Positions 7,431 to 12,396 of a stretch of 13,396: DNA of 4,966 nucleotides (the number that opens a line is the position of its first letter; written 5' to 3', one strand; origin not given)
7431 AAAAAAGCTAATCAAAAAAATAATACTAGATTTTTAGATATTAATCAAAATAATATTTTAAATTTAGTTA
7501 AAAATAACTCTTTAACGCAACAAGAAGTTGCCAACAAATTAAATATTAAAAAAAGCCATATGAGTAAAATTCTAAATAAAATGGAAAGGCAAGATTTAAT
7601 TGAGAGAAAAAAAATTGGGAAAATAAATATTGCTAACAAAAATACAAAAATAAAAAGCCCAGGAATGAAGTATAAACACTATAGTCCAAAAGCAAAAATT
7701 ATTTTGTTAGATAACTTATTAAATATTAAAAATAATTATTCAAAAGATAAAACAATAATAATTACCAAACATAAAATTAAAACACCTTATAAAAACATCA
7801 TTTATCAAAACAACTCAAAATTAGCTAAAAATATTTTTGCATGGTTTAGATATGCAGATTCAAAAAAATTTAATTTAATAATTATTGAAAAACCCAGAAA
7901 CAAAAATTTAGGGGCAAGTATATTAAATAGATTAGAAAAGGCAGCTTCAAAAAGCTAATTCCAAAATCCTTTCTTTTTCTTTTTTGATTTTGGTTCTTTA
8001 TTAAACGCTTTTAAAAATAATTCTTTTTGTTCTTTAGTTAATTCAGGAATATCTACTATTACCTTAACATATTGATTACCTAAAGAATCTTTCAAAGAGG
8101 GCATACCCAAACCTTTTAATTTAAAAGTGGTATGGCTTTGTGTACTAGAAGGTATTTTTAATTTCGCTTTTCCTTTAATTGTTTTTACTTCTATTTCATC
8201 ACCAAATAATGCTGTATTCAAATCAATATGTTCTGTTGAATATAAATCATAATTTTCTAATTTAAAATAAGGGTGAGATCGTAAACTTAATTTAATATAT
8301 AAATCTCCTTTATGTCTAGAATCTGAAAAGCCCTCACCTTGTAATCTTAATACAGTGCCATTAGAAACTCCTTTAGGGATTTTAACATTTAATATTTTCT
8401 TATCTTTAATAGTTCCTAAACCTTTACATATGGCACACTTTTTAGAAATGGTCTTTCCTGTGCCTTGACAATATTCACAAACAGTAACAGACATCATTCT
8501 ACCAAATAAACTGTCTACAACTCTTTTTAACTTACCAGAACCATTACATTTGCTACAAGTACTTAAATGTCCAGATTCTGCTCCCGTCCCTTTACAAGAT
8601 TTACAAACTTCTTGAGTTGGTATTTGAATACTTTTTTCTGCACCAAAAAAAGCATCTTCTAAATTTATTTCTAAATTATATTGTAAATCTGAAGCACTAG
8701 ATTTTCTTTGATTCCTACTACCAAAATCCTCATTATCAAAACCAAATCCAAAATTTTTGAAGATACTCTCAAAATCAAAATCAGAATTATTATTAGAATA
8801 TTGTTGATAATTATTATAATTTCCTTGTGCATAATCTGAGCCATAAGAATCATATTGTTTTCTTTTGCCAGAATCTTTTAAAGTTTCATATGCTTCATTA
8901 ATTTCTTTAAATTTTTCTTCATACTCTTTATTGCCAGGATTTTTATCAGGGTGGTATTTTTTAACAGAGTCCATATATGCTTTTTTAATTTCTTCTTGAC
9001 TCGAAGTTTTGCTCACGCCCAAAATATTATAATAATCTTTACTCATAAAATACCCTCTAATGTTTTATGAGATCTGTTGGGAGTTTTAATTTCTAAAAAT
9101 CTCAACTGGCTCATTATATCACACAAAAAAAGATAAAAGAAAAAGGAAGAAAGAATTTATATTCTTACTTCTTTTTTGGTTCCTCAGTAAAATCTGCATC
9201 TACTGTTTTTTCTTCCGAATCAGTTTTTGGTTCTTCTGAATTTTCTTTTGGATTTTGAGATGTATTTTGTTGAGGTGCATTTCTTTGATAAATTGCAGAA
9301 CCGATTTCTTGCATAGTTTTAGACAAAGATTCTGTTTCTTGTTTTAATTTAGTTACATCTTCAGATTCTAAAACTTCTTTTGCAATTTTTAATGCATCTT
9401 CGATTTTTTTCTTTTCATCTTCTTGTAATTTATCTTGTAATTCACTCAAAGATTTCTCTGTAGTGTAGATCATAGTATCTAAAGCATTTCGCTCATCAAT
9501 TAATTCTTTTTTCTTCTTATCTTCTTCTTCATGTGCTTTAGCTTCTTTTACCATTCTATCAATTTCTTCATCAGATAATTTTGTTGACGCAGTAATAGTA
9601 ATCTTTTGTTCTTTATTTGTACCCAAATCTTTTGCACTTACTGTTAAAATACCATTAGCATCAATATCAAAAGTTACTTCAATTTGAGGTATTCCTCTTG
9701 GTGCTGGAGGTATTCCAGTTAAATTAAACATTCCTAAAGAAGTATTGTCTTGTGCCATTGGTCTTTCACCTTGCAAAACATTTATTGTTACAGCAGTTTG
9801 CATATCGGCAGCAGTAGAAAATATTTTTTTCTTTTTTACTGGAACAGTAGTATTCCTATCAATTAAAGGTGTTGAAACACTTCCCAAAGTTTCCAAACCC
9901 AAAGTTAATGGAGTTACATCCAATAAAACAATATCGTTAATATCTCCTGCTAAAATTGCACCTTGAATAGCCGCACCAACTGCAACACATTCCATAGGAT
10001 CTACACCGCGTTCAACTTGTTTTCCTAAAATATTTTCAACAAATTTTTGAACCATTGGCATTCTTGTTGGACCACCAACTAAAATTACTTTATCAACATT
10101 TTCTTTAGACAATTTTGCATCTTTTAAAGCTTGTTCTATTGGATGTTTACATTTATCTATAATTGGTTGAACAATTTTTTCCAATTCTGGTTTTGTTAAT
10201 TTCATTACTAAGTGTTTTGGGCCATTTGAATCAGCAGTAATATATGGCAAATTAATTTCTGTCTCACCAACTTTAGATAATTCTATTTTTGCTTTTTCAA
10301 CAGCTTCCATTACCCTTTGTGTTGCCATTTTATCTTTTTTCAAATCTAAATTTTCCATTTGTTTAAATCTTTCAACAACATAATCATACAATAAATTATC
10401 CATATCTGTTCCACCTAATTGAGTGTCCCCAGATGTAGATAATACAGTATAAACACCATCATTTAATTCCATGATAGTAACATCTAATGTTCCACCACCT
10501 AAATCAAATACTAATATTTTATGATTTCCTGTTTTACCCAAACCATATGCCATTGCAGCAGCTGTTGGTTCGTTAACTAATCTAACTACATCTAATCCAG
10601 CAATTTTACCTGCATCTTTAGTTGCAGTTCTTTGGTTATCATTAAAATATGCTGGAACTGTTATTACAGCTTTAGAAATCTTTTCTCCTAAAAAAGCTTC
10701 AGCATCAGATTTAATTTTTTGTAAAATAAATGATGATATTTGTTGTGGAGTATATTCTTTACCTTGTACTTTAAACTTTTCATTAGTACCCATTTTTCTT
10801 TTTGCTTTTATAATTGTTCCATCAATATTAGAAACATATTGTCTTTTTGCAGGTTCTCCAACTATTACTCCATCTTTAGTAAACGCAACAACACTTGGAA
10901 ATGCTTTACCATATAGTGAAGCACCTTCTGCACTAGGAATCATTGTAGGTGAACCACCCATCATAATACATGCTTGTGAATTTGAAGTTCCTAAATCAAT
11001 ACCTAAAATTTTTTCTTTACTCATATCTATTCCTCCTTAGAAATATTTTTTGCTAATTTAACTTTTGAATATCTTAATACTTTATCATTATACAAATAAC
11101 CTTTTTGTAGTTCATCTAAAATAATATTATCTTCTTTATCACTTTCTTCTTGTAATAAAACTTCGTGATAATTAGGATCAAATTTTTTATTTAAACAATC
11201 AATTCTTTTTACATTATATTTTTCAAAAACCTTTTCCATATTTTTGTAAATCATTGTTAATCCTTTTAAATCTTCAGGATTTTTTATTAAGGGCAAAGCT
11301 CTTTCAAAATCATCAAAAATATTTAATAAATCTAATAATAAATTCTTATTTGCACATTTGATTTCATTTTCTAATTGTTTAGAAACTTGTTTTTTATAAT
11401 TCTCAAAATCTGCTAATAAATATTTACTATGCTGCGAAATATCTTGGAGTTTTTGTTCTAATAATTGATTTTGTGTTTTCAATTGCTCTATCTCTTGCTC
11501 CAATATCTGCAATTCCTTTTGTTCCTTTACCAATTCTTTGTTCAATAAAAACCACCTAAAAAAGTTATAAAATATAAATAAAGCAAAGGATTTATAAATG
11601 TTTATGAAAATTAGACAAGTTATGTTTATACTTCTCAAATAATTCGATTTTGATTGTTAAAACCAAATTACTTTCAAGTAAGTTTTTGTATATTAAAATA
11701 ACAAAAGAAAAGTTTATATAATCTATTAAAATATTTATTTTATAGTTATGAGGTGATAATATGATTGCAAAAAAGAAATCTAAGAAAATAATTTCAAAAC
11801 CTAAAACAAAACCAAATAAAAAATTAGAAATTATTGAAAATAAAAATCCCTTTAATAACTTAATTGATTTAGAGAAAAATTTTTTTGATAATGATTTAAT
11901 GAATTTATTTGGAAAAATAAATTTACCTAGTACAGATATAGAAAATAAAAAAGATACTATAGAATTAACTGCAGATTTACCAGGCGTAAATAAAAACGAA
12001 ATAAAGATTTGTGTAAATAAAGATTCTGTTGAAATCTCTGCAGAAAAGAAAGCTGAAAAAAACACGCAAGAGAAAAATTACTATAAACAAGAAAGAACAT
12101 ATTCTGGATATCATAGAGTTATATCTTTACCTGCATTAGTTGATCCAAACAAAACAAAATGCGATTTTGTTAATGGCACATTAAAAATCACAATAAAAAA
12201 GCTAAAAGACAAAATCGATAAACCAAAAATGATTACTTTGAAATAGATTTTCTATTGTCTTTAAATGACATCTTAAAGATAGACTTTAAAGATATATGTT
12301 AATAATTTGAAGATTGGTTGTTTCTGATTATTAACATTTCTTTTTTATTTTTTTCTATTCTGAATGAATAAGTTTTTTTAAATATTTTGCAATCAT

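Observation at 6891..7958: Orphan Sua5 C-terminal domain fused in frame to a membrane-tethered winged-HTH protein, with no YrdC catalytic domain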

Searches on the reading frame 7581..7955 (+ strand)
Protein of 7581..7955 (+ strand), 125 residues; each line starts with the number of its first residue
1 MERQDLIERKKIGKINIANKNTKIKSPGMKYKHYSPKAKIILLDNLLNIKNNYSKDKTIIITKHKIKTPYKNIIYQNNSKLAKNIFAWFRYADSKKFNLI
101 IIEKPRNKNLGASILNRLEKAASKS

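Call 5: search_protein_families(library=pfam, proteins=[window:7581-7955:+], max_evalue=1)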
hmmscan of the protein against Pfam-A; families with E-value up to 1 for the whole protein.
window:7581-7955:+ (125 aa): 1 family
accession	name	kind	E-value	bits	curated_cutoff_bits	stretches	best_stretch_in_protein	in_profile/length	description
PF03481.19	Sua5_C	-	1.9e-23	84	22.9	1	15-123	17-136/136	Threonylcarbamoyl-AMP synthase, C-terminal domain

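Call 6: search_protein_families(library=ncbifam, proteins=[window:7581-7955:+], max_evalue=1)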
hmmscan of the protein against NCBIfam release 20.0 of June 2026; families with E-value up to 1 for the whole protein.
window:7581-7955:+ (125 aa): 1 family
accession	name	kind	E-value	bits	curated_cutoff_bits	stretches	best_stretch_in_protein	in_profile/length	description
NF006695.0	PRK09243.1-2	equivalog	0.17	10.5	469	1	10-87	340-418/480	nicotinate phosphoribosyltransferase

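Call 34: search_solved_structures(query=window:7581-7955:+, max_evalue=0.01, show_alignments=2)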
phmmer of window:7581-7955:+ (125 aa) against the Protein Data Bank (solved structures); distinct sequences matched with E-value up to 0.01: 5.
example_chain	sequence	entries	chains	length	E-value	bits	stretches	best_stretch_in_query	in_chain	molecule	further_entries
9d3h_A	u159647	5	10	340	3.1e-08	37.2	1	24-123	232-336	Threonylcarbamoyl-AMP synthase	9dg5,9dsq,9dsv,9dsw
6f87_A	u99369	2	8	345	3.2e-08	37.2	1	23-122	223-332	Threonylcarbamoyl-AMP synthase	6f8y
2eqa_A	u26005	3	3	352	1.1e-06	32.3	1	25-122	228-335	Hypothetical protein ST1526 | Putative uncharacterized protein ST1526 | YrdC/Sua5 family protein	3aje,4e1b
6f89_A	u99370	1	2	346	1.6e-05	28.5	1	23-122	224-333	Threonylcarbamoyl-AMP synthase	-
2yv4_A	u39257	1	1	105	0.00017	25.2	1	79-122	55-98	Hypothetical protein PH0435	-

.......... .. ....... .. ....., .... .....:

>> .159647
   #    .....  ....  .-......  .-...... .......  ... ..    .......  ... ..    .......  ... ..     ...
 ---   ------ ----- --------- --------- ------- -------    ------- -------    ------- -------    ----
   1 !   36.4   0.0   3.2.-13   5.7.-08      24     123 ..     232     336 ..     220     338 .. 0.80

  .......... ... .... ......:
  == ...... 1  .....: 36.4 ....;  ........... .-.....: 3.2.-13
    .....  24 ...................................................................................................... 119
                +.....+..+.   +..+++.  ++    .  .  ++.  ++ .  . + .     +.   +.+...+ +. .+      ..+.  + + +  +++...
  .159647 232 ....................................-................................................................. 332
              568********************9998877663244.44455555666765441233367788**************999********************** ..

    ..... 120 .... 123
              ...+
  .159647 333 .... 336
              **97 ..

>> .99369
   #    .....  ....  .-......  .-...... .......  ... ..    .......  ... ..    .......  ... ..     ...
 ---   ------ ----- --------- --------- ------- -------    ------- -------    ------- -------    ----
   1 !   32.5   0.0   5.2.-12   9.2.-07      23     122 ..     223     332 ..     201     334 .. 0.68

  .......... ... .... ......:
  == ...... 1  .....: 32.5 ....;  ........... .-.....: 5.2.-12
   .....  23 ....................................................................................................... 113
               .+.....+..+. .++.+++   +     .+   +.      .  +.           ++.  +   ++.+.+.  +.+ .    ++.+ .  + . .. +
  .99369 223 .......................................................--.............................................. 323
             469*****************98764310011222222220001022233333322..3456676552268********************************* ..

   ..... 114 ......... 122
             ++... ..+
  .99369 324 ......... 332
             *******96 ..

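Call 67: predict_structure(alignment_id=A3)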
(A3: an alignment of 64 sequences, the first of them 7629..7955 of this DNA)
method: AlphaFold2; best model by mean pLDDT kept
length: 109 residues; sequences in the alignment: 64
mean_pLDDT: 80.7   pTM: 0.69
mean pLDDT of the five models: 80.7, 77.1, 76.7, 76.0, 75.8
residues with pLDDT >= 90: 43; 70-90: 39; 50-70: 24; < 50: 3
segments of 3 or more residues with pLDDT < 50: 1-3
pLDDT, mean of each block of 10 residues (from residue 1): 52 71 89 73 92 91 90 95 90 70 74
secondary structure, 60 per line:
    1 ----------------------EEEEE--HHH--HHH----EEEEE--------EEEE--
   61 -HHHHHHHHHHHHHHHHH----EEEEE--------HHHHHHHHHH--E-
elements in order: E23-27 E42-46 E55-58 H62-78 E83-87 H96-105

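Call 69: fold_search(model_id=the predicted structure, library=pdb)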
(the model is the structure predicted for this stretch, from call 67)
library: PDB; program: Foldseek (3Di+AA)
matches with E <= 10: 746; with E <= 0.001: 5
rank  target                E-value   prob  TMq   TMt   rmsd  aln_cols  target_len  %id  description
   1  6f87_A                8.3e-05  1.00  0.66  0.24   4.1       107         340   27  Crystal structure of P. abyssi Sua5 complexed with L-threonine and PPi (released 2018-04-25)
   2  9d3h_A                2.9e-04  1.00  0.65  0.24   8.0       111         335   30  Thermotoga maritima threonylcarbamoyl adenylate synthase (TsaC2) in complex with N-carboxy-L-threonine, magnesium and  (released 2025-12-10)
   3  6f8y_C                3.3e-04  1.00  0.66  0.24   4.3       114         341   26  Crystal structure of P. abyssi Sua5 complexed with L-threonine (released 2018-04-25)
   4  2yv4                  3.6e-04  1.00  0.60  0.64   3.8       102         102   20  Crystal Structure of C-terminal Sua5 Domain from Pyrococcus horikoshii Hypothetical Sua5 Protein PH0435 (released 2007-10-09)
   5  9dsv_A                7.9e-04  1.00  0.65  0.25   3.1        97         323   28  Thermotoga maritima threonylcarbamoyl adenylate synthase (TsaC2) in complex with N-carboxy-L-threonine, magnesium and  (released 2025-10-29)
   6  6f89_A                4.2e-03  1.00  0.60  0.22   3.7       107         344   22  Structure of H234A/Y235A P.abyssi Sua5 (released 2018-04-25)
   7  9d3h_B                4.5e-03  1.00  0.63  0.23   4.6       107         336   28  Thermotoga maritima threonylcarbamoyl adenylate synthase (TsaC2) in complex with N-carboxy-L-threonine, magnesium and  (released 2025-12-10)
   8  6f89_B                9.3e-03  1.00  0.62  0.24   3.3        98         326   22  Structure of H234A/Y235A P.abyssi Sua5 (released 2018-04-25)
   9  3cm3                  1.4e-02  0.90  0.43  0.32  10.9       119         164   21  High Resolution Crystal Structure of the Vaccinia Virus Dual-Specificity Phosphatase VH1 (released 2009-02-10)
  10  1ng1                  1.4e-02  0.87  0.39  0.18   6.6       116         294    8  N AND GTPASE DOMAINS OF THE SIGNAL SEQUENCE RECOGNITION PROTEIN FFH FROM THERMUS AQUATICUS (released 1999-07-30)
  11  1jpn_B                1.5e-02  0.89  0.37  0.18   7.0       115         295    6  GMPPNP Complex of SRP GTPase NG Domain (released 2002-02-02)
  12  2p4d                  3.1e-02  0.80  0.42  0.32  10.9       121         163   18  Structure-assisted discovery of Variola major H1 phosphatase inhibitors (released 2007-05-29)
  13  2j16_A                3.5e-02  0.77  0.37  0.32   6.1        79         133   14  Apo & Sulphate bound forms of SDP-1 (released 2007-05-22)
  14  2q05_B                3.5e-02  0.72  0.41  0.29  11.1       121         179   17  Crystal structure of tyr/ser protein phosphatase from Vaccinia virus WR (released 2007-06-19)
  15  5gad_i                4.0e-02  0.94  0.49  0.15   6.8       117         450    8  RNC-SRP-SR complex early state (released 2016-01-27)
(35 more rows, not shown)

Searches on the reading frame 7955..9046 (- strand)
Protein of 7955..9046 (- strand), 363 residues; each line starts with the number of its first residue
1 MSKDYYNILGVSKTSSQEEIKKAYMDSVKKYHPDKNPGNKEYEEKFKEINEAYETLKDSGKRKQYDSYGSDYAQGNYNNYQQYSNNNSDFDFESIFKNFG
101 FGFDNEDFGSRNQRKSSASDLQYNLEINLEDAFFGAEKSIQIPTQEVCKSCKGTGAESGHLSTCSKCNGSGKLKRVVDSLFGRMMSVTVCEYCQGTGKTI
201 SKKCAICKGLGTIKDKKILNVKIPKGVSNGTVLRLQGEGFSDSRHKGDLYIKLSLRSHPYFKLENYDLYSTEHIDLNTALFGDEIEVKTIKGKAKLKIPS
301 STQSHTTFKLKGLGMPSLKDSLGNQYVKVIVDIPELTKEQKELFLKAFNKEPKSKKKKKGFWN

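Call 5: search_protein_families(library=pfam, proteins=[window:7955-9046:-], max_evalue=1)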
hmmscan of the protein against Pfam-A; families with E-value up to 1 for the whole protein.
window:7955-9046:- (363 aa): 9 families
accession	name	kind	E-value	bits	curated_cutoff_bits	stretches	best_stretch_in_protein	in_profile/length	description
PF01556.23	DnaJ_C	-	1.4e-42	145.7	26.6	1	121-334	1-152/152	DnaJ C terminal domain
PF00226.36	DnaJ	-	6.1e-27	94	27.8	1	4-66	1-63/63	DnaJ domain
PF00684.25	DnaJ_CXXCXGXG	-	9.2e-14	51.9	32.7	1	148-210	1-64/65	DnaJ central domain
PF16685.11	zf-RING_10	-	0.002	18.7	31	1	188-222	24-58/70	zinc RING finger of MSL2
PF17302.8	DUF5351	-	0.0049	17.6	27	0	190-198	20-28/29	Family of unknown function (DUF5351)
PF15777.11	Anti-TRAP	-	0.1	13.1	32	1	188-213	11-42/59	Tryptophan RNA-binding attenuator protein inhibitory protein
PF25436.1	BSD2_CRD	-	0.27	11.9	27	0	147-209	4-56/69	BSD2 cysteine rich domain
PF01155.25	HypA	-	0.6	10.6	28.9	0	141-170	66-95/112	Hydrogenase/urease nickel incorporation, metallochaperone, hypA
PF20833.2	RNase_E_G_Thio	-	0.66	10.6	26.8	0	203-223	1-21/86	RNase E/G, Thioredoxin-like domain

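Call 32: find_encoding_contigs(protein=window:7955-9046:-, flank=10000, max_places=10)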
Protein window:7955-9046:- (363 aa): no gene with exactly this product is on record in the collection.

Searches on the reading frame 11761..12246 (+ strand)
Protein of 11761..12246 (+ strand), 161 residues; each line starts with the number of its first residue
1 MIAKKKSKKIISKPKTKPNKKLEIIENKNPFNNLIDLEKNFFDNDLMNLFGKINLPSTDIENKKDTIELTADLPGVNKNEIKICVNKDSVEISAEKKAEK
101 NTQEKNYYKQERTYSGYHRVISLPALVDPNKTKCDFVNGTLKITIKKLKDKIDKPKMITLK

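Call 5: search_protein_families(library=pfam, proteins=[window:11761-12246:+], max_evalue=1)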
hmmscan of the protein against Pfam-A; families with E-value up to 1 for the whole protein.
window:11761-12246:+ (161 aa): 3 families
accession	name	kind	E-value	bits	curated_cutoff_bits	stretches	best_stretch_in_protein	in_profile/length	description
PF00011.27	HSP20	-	2.2e-19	69.9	20.8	1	59-159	1-100/102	Hsp20/alpha crystallin family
PF17886.7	ArsA_HSP20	-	9.1e-05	22.4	22.5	1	65-144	2-62/63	HSP20-like domain found in ArsA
PF04969.22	CS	-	0.014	16.8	21.3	1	63-147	8-78/78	CS domain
